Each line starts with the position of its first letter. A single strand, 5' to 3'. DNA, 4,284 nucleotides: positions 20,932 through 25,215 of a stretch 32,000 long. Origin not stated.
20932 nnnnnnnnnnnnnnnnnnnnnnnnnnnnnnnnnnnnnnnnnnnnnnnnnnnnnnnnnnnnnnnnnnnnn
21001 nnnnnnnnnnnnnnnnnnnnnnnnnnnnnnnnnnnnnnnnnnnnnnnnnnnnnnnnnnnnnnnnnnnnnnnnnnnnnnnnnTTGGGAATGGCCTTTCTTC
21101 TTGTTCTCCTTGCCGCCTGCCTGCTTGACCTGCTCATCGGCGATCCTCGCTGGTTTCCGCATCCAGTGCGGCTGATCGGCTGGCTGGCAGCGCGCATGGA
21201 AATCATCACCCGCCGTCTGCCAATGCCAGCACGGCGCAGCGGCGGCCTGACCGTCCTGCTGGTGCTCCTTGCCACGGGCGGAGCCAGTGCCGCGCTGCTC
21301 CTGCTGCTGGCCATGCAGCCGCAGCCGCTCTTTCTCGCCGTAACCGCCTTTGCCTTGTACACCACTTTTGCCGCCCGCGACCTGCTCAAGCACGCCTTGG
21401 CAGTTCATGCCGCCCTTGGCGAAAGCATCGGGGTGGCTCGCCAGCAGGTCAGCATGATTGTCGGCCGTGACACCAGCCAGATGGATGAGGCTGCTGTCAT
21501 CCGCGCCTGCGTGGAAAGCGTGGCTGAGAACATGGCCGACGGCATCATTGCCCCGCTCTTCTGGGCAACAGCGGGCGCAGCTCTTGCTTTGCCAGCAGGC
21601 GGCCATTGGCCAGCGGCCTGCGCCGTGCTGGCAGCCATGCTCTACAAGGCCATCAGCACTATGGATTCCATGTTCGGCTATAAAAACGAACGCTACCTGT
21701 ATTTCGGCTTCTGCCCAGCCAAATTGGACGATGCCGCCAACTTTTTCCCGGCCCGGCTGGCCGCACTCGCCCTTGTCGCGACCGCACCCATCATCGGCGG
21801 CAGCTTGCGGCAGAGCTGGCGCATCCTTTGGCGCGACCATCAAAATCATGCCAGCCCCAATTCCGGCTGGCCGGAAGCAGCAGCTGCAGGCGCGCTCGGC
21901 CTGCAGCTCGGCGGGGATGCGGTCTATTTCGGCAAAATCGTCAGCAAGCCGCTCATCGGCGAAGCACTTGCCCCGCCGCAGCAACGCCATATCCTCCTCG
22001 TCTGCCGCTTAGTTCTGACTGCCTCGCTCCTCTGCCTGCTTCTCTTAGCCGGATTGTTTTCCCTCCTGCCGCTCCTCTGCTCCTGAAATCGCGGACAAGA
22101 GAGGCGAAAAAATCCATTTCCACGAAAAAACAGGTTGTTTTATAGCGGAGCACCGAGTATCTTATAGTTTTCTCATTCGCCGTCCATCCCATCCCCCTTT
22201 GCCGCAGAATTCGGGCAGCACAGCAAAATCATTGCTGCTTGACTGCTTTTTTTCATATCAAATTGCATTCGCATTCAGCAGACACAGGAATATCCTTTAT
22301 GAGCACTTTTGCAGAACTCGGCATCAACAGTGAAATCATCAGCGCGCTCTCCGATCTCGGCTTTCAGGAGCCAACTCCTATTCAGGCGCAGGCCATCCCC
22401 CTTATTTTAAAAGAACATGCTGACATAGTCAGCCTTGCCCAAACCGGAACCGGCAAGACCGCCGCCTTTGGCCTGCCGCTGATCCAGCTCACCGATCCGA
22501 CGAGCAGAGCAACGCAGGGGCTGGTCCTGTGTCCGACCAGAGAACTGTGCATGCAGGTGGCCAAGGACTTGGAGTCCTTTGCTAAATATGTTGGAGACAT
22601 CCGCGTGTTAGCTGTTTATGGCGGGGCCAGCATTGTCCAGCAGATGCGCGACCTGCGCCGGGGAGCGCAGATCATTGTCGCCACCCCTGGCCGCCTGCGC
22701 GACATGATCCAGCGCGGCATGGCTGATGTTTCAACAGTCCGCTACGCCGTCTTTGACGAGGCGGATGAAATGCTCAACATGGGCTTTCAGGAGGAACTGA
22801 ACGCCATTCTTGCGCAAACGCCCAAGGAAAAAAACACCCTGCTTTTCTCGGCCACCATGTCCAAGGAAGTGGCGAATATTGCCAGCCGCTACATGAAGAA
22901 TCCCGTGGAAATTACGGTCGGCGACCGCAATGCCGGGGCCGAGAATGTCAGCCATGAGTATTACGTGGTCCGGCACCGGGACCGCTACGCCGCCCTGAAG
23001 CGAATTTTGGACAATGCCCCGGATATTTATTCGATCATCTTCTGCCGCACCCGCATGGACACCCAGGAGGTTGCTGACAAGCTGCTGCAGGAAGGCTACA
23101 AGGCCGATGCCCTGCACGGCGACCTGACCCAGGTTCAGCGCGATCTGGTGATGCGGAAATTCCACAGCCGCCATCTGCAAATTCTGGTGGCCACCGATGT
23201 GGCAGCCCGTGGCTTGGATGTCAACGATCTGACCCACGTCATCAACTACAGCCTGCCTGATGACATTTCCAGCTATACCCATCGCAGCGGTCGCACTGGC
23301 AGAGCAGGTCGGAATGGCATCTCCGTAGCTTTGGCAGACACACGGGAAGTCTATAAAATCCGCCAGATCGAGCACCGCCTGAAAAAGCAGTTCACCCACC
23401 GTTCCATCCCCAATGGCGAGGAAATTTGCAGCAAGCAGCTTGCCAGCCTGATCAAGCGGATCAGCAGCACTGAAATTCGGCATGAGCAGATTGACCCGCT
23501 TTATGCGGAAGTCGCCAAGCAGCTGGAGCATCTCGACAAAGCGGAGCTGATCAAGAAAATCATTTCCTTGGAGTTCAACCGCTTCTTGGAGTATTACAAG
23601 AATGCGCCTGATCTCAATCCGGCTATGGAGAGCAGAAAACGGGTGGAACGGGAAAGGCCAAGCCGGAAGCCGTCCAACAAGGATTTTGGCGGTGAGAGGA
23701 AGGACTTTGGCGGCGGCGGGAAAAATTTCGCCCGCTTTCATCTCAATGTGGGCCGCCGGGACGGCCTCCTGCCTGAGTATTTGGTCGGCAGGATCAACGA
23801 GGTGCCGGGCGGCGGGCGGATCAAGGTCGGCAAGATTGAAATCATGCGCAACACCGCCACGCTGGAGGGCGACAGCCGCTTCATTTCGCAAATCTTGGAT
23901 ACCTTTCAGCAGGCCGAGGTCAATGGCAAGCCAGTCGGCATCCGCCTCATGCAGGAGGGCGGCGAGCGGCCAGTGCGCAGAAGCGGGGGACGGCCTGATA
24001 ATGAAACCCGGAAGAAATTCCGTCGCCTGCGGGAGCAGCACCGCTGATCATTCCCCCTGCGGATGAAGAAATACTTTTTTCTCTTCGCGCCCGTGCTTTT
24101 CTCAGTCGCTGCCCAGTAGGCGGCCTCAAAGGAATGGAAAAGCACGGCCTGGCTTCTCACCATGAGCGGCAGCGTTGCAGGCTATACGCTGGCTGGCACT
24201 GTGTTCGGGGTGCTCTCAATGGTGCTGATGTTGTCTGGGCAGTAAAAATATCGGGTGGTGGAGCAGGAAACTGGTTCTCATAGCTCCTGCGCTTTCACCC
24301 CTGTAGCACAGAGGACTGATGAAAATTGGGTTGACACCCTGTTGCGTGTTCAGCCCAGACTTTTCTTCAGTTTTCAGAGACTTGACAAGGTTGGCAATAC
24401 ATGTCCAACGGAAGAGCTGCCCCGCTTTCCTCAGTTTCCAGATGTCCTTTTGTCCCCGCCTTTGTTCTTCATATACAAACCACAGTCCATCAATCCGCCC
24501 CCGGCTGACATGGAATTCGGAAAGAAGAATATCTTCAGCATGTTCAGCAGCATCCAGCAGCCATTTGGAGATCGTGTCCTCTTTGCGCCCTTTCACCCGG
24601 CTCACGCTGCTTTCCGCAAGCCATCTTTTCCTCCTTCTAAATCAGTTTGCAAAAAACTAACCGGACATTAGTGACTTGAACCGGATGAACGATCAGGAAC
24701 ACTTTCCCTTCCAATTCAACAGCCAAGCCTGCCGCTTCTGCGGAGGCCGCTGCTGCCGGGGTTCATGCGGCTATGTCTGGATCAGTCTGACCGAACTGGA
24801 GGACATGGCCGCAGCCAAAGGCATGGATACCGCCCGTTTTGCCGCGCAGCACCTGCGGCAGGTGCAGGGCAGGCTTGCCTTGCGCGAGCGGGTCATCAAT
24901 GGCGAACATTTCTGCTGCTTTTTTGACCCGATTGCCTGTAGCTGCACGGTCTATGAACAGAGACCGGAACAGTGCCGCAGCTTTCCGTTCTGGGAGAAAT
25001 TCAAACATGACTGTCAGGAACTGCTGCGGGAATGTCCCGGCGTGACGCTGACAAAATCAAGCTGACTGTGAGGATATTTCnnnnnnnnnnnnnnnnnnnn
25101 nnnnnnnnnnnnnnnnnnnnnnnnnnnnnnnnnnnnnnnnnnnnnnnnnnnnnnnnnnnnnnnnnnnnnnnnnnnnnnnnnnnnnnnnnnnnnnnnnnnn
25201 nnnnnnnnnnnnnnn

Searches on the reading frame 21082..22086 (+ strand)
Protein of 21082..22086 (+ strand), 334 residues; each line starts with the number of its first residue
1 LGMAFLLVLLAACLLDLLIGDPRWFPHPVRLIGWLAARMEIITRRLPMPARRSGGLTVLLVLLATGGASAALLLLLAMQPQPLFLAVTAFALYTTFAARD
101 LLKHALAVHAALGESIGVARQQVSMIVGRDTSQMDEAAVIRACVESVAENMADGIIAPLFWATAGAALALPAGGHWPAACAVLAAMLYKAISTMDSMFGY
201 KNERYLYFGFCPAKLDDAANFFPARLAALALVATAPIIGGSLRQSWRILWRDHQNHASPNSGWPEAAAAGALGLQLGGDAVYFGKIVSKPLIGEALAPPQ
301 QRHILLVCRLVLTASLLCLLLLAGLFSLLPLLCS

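Call 93: search_protein_families(library=pfam, proteins=[window:21082-22086:+], max_evalue=0.001)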
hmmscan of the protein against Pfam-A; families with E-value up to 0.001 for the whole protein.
window:21082-22086:+ (334 aa): 1 family
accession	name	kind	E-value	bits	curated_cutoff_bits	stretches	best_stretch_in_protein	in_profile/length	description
PF03186.18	CobD_Cbib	-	2.4e-98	329.3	34.4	1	9-310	1-281/282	CobD/Cbib protein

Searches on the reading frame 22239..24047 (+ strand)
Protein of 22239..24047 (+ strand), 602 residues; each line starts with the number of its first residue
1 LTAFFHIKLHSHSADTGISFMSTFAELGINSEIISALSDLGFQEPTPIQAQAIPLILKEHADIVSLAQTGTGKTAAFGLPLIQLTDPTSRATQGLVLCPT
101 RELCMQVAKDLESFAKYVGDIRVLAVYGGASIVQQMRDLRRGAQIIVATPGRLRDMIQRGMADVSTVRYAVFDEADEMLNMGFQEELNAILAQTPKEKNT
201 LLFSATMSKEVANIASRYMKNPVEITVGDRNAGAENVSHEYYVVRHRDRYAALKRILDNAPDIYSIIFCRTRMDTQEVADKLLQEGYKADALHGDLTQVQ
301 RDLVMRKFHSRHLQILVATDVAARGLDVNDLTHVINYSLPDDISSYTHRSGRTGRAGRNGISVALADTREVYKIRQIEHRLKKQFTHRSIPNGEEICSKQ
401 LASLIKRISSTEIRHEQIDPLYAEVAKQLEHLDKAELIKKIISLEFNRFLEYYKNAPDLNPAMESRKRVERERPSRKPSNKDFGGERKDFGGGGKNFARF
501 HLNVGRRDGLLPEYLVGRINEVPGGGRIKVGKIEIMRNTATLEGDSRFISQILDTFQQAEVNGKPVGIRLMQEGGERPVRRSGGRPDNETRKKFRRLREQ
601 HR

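Call 9: search_protein_families(library=pfam, proteins=[window:22239-24047:+], max_evalue=0.01)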
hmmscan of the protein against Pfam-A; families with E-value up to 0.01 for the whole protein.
window:22239-24047:+ (602 aa): 4 families
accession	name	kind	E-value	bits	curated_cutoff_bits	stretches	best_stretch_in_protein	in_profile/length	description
PF00270.35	DEAD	-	1.2e-48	165.4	26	1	46-213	1-166/167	DEAD/DEAH box helicase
PF00271.37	Helicase_C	-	3.3e-31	108.2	23.5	1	250-357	3-110/110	Helicase conserved C-terminal domain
PF03880.21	DbpA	-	9.5e-11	42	25.6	1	499-569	1-71/72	DbpA RNA binding domain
PF04851.21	ResIII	-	1e-06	29.2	22.5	1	45-208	4-163/164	Type III restriction enzyme, res subunit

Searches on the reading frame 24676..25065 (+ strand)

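Call 9: search_protein_families(library=pfam, proteins=[window:24676-25065:+], max_evalue=0.01)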
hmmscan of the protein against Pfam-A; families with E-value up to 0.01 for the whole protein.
window:24676-25065:+ (129 aa): 1 family
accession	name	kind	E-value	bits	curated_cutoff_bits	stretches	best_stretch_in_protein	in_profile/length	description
PF03692.20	CxxCxxCC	-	4.2e-08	34.2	23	1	18-113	1-77/85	Putative zinc- or iron-chelating domain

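Call 54: search_protein_families(library=ncbifam, proteins=[window:24676-25065:+], max_evalue=0.1)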
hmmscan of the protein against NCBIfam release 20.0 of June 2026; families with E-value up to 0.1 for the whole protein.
window:24676-25065:+ (129 aa): 0 families
